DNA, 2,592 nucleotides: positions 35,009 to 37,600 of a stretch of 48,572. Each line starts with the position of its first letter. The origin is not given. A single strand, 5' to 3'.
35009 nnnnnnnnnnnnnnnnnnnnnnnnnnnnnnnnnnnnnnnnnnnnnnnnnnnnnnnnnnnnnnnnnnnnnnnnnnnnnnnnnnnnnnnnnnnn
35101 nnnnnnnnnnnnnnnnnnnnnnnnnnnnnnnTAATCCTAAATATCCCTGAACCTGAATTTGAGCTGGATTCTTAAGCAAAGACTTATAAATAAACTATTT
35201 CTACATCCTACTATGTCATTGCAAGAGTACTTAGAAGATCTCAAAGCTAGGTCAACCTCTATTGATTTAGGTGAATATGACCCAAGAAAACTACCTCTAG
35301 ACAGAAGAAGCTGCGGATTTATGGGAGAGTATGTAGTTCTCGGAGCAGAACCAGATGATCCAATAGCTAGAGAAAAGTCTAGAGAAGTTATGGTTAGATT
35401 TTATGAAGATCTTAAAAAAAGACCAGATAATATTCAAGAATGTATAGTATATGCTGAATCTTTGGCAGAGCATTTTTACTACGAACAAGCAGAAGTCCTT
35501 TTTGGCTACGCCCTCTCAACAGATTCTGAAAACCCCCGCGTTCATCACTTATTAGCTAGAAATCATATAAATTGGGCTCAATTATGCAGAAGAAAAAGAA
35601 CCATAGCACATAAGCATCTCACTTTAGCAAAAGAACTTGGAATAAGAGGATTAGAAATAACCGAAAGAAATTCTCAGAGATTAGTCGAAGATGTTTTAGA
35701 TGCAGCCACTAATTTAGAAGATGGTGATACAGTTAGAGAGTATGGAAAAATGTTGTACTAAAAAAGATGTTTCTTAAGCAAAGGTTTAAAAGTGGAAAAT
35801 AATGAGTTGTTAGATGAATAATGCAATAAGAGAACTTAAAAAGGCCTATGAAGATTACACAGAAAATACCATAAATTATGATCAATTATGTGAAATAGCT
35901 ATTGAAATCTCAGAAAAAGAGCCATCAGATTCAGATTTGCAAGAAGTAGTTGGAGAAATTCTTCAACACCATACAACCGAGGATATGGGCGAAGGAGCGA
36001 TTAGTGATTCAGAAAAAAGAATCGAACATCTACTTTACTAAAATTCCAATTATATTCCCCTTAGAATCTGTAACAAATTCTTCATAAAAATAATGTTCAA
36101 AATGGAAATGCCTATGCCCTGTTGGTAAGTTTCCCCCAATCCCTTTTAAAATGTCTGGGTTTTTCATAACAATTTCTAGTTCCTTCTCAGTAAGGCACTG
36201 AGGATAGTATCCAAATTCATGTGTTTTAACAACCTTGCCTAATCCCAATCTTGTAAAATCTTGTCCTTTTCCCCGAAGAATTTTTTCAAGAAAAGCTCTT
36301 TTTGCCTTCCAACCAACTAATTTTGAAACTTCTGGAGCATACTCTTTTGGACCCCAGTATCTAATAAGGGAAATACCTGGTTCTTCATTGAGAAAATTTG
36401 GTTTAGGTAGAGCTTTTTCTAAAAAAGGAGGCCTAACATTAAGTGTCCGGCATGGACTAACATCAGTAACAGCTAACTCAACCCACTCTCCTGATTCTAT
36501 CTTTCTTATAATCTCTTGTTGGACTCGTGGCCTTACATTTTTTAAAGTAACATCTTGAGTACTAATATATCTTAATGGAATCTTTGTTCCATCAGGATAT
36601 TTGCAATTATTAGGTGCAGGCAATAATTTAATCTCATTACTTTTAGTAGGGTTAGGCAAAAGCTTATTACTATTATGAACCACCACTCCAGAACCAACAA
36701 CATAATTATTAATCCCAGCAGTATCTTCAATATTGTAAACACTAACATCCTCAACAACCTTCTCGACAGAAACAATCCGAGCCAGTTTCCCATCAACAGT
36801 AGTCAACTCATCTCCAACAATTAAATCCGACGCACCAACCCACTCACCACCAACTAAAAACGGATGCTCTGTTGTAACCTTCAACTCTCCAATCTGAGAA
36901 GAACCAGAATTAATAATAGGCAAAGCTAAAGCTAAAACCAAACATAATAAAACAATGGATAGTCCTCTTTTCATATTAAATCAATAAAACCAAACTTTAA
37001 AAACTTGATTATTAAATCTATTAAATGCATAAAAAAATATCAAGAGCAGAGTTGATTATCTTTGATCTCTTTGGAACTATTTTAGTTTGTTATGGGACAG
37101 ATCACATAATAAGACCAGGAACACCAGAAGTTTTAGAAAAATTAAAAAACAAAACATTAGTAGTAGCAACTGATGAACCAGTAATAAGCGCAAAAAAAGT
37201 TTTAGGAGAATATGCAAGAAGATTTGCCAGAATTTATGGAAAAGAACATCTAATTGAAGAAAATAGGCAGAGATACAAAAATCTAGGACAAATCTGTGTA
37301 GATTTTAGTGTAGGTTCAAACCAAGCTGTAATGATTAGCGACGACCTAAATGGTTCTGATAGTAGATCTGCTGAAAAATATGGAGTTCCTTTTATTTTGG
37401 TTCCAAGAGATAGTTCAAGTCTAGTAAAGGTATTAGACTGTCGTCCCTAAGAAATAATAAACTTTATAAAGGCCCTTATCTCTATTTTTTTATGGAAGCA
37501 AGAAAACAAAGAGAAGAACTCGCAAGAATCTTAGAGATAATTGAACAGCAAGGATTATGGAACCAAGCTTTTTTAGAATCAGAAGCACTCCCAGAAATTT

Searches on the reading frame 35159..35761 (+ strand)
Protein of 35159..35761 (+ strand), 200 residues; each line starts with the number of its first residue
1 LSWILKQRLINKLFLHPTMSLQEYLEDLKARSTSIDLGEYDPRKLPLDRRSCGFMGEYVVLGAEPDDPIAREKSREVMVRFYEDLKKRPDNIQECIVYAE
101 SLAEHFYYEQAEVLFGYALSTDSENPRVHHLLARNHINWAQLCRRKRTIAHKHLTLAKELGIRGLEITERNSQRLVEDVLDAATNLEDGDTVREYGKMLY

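Call 9: search_protein_families(library=pfam, proteins=[window:35159-35761:+], max_evalue=0.1)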
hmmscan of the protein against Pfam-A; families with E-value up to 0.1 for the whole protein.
window:35159-35761:+ (200 aa): 1 family
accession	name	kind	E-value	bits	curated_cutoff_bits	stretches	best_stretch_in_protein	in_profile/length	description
PF14559.12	TPR_19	-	0.031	15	25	1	108-137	7-36/68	Tetratricopeptide repeat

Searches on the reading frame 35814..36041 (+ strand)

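Call 9: search_protein_families(library=pfam, proteins=[window:35814-36041:+], max_evalue=0.1)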
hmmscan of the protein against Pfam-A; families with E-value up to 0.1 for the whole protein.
window:35814-36041:+ (75 aa): 2 families
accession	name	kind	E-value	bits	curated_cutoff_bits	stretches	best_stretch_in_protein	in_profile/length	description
PF02152.23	FolB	-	0.025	15.5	31.8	1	10-53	38-80/113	Dihydroneopterin aldolase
PF24012.1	DUF7326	-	0.073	13.9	27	0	4-65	10-69/76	Family of unknown function (DUF7326)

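Call 81: search_protein_families(library=ncbifam, proteins=[window:35814-36041:+], max_evalue=0.01)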
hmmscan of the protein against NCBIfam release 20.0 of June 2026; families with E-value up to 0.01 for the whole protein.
window:35814-36041:+ (75 aa): 0 families

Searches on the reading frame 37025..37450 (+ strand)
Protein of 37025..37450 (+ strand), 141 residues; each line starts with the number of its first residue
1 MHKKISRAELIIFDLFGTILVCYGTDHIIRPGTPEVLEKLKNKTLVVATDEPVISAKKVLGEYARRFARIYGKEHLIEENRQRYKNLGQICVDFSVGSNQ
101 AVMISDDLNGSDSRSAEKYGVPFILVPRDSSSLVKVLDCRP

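Call 9: search_protein_families(library=pfam, proteins=[window:37025-37450:+], max_evalue=0.1)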
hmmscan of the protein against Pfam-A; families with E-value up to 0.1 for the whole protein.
window:37025-37450:+ (141 aa): 3 families
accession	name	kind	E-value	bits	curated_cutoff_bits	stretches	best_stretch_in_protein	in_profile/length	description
PF00702.32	Hydrolase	-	0.0027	18.6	26.4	1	27-110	97-183/191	haloacid dehalogenase-like hydrolase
PF13242.12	Hydrolase_like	-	0.006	16.9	22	1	94-131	17-53/75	HAD-hyrolase-like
PF13419.12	HAD_2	-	0.052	14.1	23.8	1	30-126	81-178/178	Haloacid dehalogenase-like hydrolase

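Call 81: search_protein_families(library=ncbifam, proteins=[window:37025-37450:+], max_evalue=0.01)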
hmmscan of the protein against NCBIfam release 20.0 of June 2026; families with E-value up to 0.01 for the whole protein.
window:37025-37450:+ (141 aa): 1 family
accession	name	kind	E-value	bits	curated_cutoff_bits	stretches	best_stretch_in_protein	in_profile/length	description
TIGR01549.1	HAD-SF-IA-v1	subfamily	0.0076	16.7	23.3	0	28-107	62-138/149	HAD-IA family hydrolase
